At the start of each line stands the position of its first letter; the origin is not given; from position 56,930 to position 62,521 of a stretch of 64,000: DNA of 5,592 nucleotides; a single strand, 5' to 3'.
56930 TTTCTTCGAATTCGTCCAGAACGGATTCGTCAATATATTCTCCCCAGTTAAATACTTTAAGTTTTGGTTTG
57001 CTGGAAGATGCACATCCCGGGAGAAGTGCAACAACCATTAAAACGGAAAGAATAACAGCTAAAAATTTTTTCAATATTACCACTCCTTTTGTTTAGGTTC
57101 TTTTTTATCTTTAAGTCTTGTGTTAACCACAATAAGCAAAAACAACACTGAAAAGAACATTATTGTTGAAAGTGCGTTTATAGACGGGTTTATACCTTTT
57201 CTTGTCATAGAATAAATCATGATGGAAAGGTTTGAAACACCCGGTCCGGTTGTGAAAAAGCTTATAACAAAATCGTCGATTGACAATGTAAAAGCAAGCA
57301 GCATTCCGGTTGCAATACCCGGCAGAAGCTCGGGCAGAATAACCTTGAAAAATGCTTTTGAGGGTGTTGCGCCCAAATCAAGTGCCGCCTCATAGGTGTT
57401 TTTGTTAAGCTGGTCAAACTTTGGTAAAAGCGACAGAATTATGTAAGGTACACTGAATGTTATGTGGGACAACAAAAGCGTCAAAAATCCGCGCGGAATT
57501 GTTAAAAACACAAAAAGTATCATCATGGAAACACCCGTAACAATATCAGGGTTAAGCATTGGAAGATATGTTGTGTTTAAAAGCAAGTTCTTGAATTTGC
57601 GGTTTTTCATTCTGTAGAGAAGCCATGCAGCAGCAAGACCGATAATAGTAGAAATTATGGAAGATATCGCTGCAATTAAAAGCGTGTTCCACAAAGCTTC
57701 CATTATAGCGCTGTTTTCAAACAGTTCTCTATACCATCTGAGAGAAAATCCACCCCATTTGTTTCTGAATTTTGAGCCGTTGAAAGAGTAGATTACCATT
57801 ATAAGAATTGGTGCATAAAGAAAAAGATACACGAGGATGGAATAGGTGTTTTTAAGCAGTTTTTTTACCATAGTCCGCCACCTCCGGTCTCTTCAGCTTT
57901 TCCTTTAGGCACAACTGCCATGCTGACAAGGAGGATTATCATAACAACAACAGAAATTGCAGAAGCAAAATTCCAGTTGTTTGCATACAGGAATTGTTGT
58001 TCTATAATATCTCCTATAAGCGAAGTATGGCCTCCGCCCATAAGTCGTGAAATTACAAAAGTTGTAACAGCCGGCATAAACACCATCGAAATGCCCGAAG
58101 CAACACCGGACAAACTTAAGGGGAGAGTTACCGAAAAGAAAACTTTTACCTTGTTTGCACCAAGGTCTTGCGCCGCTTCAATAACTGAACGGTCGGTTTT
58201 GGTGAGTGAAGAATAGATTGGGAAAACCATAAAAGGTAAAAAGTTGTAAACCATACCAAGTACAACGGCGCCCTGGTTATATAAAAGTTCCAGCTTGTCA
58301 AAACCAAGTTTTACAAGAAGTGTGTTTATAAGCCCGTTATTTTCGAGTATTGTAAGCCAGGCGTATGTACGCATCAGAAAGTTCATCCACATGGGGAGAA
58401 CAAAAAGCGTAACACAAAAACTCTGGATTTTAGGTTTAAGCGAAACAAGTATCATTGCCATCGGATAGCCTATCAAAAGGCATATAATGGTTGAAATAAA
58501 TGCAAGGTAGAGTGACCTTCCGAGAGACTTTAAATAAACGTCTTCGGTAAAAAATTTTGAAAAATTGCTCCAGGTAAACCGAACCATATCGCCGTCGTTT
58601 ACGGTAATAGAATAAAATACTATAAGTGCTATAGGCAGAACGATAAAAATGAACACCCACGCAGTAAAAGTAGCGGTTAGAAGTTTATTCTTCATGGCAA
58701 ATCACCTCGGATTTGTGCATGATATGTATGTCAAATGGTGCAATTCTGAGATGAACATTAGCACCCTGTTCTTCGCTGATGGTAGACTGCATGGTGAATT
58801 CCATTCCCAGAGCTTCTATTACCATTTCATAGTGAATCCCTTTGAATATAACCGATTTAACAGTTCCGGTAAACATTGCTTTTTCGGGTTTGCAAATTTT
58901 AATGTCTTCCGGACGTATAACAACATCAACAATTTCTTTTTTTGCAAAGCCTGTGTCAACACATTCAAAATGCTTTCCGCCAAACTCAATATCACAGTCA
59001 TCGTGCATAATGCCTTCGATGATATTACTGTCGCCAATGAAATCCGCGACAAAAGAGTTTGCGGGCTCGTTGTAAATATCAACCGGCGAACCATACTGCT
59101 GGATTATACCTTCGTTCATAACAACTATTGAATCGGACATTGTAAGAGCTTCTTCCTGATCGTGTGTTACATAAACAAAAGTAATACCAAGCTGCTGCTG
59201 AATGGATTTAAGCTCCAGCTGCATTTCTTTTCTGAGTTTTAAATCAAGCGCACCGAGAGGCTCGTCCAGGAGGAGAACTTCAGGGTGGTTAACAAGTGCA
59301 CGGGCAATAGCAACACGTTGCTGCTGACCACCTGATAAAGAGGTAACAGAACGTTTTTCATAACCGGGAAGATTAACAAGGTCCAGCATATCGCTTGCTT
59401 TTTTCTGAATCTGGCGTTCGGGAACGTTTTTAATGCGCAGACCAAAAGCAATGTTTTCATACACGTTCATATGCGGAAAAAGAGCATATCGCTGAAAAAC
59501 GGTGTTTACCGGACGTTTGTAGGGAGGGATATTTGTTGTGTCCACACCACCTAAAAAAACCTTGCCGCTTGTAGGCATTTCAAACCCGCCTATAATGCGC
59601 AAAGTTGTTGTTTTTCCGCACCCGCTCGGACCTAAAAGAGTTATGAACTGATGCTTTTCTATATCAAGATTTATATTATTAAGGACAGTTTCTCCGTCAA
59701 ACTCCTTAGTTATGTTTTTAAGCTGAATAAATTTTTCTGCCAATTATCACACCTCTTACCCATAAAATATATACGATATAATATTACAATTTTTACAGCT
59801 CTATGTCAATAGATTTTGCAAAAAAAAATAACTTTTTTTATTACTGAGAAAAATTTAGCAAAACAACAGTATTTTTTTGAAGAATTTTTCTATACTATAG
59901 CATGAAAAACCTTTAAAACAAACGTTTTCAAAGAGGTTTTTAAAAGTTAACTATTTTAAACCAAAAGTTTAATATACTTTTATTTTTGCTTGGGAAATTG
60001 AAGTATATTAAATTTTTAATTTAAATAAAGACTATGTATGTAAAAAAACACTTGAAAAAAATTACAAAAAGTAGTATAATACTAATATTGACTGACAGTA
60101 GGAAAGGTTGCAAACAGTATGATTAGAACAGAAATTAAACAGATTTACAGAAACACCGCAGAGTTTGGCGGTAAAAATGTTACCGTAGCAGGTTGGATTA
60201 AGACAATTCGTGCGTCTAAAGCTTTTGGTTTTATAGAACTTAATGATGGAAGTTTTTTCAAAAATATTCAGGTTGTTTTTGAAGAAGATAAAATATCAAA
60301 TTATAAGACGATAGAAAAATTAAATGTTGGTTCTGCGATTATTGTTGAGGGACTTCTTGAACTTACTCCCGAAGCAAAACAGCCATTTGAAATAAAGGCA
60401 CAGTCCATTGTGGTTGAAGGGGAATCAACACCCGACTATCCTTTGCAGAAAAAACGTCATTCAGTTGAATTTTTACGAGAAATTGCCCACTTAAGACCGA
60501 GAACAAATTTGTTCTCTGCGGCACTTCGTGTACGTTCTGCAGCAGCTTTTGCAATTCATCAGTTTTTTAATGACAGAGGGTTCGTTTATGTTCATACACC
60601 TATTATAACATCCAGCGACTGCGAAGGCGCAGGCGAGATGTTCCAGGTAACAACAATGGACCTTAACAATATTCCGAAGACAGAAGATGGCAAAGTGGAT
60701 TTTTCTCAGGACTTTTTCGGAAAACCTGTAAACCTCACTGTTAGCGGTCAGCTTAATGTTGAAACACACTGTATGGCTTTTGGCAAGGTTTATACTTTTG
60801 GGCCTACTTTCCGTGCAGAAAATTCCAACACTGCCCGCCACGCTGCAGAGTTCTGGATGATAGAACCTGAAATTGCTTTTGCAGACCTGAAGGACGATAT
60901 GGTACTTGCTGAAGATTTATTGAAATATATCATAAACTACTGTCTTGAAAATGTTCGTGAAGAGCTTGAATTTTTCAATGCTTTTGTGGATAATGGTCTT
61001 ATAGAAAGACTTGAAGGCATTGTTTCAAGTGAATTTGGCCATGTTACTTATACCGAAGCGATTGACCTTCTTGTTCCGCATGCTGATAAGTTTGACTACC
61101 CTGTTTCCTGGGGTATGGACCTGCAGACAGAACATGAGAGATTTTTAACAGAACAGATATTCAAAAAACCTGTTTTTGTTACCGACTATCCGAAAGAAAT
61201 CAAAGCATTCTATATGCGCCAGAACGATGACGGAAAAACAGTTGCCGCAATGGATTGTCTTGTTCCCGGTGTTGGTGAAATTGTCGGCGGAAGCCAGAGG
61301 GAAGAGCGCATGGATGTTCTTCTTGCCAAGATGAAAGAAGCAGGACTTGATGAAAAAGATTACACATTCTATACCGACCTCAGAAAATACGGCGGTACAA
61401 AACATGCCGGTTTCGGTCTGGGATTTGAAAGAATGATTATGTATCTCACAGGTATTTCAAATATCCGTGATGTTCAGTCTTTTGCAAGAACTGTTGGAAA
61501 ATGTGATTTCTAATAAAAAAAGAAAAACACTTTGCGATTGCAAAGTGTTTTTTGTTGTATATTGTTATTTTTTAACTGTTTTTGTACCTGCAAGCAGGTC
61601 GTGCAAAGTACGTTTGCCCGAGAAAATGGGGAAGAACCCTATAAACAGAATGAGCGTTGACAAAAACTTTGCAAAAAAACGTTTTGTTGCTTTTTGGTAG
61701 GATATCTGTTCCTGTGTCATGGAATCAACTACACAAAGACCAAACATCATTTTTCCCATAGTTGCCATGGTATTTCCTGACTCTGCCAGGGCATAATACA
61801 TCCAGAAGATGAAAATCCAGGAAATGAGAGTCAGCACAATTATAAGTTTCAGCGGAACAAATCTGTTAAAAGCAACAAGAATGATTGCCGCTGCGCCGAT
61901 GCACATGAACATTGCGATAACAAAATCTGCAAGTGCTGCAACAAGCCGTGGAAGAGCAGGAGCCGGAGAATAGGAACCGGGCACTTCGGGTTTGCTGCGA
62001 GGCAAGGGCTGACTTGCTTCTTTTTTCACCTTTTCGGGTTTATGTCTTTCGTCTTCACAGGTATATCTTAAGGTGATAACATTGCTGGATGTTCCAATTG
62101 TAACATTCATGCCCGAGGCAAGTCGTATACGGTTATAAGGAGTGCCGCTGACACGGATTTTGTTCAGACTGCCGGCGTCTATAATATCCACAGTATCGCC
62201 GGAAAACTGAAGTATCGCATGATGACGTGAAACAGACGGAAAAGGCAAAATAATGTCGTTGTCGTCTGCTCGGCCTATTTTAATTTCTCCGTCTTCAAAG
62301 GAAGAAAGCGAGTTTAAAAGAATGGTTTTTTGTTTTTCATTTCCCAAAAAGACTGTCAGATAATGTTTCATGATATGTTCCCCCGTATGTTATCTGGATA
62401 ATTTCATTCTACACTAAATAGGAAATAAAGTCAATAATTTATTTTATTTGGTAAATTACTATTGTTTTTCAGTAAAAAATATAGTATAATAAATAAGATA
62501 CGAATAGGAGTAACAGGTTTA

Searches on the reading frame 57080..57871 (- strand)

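Call 73: search_protein_families(library=pfam, proteins=[window:57080-57871:-], max_evalue=0.001)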
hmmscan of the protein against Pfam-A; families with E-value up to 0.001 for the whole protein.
window:57080-57871:- (264 aa): 1 family
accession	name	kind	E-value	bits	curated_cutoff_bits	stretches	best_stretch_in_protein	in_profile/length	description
PF00528.27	BPD_transp_1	-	8.8e-19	68.4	26.4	1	75-249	2-171/184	Binding-protein-dependent transport system inner membrane component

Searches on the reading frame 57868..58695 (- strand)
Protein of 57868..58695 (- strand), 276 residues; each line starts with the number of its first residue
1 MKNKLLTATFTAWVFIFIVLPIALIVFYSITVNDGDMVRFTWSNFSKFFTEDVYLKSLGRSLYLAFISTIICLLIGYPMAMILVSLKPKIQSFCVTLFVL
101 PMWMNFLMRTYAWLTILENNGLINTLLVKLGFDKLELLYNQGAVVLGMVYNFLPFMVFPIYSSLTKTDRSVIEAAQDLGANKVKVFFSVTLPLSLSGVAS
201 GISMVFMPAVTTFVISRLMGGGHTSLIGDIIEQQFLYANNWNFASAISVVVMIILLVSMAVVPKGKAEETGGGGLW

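Call 73: search_protein_families(library=pfam, proteins=[window:57868-58695:-], max_evalue=0.001)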
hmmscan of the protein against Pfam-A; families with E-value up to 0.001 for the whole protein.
window:57868-58695:- (276 aa): 1 family
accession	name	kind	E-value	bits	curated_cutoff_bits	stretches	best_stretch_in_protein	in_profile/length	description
PF00528.27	BPD_transp_1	-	1.2e-11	45.1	26.4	1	74-257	3-170/184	Binding-protein-dependent transport system inner membrane component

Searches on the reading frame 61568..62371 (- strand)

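Call 73: search_protein_families(library=pfam, proteins=[window:61568-62371:-], max_evalue=0.001)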
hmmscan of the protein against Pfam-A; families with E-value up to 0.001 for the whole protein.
window:61568-62371:- (268 aa): 3 families
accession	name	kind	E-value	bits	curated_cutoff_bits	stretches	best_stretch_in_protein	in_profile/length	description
PF06271.18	RDD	-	2.4e-18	67.2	24.1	1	137-262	2-137/137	RDD family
PF00498.31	FHA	-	1.7e-14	54.4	20.7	1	30-93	1-67/67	FHA domain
PF16697.10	Yop-YscD_cpl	-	1.5e-08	35.2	33.2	1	26-94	15-85/94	Inner membrane component of T3SS, cytoplasmic domain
